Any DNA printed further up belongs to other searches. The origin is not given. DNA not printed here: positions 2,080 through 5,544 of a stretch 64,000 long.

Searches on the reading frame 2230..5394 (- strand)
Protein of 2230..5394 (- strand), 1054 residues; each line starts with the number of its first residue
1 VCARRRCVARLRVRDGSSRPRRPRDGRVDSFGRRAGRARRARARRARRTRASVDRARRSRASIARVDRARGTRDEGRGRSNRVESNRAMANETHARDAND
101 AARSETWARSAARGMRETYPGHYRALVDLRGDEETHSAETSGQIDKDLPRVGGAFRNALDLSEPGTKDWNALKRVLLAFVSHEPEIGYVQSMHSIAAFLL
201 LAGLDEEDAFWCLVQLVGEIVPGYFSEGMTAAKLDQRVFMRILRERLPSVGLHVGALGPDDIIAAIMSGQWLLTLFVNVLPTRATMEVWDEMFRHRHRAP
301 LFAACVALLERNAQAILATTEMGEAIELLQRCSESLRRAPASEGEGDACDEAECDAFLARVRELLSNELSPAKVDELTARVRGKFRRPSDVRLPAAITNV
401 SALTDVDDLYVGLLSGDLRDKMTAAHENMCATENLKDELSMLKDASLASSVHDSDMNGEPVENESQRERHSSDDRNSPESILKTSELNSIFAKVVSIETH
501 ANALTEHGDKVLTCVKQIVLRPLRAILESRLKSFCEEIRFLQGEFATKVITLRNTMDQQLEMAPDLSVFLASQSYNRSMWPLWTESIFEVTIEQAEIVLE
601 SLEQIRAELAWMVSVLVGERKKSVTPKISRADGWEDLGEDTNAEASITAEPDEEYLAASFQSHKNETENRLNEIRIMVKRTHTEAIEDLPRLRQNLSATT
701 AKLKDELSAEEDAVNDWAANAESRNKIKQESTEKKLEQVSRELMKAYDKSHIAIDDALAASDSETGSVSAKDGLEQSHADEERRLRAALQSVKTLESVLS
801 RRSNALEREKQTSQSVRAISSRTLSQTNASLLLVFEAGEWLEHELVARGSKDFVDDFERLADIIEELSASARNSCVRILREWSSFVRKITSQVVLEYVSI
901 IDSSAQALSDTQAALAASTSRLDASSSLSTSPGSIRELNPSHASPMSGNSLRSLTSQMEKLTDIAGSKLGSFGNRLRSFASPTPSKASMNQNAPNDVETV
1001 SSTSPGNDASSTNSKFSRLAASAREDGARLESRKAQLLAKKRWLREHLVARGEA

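Call 14: search_protein_families(library=pfam, proteins=[window:2230-5394:-], max_evalue=0.001)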
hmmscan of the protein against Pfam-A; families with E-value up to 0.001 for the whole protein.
window:2230-5394:- (1054 aa): 2 families
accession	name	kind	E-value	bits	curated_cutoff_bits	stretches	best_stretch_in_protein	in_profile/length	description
PF00566.25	RabGAP-TBC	-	9.1e-34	117.4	25.2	1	134-317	40-216/216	Rab-GTPase-TBC domain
PF23436.1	RabGap-TBC_2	-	4e-16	59.8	27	1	171-330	3-158/214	RabGAP TBC domain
